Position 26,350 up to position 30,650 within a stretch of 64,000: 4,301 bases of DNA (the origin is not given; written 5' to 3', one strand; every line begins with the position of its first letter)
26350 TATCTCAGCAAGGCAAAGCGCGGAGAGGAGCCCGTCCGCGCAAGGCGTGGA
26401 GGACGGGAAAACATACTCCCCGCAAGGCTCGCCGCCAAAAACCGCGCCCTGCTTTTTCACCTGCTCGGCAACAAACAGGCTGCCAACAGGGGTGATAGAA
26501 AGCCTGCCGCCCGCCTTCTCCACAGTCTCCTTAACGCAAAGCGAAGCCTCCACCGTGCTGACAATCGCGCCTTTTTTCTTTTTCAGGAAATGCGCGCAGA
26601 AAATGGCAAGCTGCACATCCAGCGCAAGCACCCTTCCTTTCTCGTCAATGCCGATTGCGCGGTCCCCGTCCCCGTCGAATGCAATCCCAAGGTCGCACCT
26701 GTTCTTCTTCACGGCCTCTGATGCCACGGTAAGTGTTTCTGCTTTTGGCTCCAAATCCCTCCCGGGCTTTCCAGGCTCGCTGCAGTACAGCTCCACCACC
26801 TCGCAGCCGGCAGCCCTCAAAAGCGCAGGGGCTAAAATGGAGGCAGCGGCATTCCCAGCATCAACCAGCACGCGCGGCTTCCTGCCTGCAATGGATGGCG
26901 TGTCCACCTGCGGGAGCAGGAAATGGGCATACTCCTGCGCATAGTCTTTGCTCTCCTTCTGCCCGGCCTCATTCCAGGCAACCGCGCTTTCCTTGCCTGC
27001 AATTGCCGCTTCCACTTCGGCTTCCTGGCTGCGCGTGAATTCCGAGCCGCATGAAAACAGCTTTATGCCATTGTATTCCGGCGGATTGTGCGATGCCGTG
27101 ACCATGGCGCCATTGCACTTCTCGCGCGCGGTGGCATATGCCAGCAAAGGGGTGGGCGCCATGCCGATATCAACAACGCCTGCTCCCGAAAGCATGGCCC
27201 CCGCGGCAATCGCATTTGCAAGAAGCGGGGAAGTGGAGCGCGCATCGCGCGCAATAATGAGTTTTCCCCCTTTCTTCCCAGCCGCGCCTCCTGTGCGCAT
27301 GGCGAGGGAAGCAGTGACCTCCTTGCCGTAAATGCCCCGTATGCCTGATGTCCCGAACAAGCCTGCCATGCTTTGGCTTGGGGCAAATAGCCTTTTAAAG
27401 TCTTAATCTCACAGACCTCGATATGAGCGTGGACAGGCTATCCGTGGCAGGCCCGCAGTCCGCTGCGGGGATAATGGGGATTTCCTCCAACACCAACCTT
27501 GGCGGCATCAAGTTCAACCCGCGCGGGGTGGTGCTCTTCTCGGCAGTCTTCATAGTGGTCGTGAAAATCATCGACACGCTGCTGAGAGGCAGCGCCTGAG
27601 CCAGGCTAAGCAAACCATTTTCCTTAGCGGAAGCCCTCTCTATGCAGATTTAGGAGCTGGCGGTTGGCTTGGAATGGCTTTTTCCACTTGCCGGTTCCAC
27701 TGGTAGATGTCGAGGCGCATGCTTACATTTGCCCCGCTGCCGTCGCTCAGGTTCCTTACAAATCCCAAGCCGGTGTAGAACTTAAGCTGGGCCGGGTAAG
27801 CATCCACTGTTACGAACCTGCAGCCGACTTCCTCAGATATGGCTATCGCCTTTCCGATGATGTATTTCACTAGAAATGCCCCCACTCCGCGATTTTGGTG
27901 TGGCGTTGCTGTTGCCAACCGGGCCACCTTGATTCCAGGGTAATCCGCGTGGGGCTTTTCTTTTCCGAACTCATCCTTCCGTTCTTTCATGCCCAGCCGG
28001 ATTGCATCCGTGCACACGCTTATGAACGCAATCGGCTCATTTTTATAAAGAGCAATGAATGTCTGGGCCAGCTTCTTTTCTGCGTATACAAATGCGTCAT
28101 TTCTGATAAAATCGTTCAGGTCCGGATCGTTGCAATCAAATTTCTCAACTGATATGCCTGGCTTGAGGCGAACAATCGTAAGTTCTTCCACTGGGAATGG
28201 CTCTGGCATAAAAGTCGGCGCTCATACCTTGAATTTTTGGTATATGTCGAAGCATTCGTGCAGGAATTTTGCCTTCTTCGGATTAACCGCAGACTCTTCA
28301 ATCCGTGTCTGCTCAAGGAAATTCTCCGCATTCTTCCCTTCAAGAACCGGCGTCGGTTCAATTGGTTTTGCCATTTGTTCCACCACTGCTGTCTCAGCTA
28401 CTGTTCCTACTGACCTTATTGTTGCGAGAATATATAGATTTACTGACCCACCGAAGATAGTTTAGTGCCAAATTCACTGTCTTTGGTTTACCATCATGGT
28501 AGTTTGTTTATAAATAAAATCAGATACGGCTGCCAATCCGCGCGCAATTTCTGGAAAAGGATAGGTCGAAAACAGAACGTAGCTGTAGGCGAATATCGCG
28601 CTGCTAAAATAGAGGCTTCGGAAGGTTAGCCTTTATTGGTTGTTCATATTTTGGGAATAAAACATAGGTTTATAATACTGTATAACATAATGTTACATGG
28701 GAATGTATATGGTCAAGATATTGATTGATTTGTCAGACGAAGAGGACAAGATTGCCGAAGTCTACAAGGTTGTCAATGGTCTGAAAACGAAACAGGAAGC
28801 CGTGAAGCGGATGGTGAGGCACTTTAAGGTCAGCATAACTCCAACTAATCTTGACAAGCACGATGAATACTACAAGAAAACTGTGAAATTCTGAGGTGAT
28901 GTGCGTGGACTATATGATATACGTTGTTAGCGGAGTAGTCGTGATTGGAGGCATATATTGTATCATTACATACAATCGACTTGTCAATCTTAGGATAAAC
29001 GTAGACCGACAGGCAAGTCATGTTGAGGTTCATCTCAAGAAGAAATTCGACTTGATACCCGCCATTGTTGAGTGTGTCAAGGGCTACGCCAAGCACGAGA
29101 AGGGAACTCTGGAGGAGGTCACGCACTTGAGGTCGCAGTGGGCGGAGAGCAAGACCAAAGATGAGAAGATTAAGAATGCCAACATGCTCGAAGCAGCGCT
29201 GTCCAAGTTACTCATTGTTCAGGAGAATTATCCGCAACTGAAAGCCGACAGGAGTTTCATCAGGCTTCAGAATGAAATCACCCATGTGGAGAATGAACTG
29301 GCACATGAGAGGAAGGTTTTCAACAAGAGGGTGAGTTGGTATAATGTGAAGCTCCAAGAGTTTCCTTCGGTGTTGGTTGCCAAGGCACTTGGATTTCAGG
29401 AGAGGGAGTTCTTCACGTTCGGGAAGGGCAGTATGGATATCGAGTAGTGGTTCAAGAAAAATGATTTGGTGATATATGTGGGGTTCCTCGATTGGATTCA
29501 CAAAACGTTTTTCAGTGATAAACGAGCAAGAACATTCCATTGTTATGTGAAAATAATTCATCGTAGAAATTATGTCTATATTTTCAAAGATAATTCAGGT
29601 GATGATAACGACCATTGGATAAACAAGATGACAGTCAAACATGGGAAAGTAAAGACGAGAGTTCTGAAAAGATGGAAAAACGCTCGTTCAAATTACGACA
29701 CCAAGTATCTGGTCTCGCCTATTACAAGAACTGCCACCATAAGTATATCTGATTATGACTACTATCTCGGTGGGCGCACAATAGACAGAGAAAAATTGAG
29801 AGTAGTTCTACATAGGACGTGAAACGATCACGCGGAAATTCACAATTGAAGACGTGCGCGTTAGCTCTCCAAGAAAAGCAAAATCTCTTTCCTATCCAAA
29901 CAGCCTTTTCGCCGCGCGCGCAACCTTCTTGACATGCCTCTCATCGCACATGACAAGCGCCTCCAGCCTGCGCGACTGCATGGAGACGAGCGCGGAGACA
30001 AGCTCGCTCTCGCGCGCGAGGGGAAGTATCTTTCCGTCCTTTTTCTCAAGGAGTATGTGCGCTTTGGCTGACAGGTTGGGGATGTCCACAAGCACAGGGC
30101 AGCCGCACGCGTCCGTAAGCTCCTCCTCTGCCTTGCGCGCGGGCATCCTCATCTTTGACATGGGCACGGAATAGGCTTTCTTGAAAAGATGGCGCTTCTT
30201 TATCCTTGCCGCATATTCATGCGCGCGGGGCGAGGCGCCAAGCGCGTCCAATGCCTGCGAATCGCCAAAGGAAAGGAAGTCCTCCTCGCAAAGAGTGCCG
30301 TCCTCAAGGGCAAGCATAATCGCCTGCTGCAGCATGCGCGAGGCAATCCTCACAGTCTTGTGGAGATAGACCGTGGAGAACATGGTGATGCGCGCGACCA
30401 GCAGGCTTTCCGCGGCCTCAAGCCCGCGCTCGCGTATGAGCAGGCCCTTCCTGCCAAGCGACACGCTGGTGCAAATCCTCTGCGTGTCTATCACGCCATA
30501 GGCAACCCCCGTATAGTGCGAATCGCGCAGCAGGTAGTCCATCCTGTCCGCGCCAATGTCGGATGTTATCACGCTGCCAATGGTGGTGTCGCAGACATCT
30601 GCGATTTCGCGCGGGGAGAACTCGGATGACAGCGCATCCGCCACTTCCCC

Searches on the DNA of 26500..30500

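Call 87: search_rna_families(source=window, start=26500, end=30500, threshold=evalue, max_evalue=1)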
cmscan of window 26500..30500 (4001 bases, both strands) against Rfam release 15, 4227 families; matches with E-value up to 1: 0.
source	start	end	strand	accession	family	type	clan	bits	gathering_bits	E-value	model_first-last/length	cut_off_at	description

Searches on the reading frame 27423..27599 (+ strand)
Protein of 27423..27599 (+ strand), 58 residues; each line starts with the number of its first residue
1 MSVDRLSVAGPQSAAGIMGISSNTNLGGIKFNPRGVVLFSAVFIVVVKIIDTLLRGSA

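Call 4: search_protein_families(library=pfam, proteins=[window:27423-27599:+], max_evalue=1)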
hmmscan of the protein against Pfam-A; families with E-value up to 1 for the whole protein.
window:27423-27599:+ (58 aa): 1 family
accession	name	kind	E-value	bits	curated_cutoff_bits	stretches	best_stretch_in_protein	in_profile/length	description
PF03911.21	Sec61_beta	-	2.1e-05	24.9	27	1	13-50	1-37/41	Sec61beta family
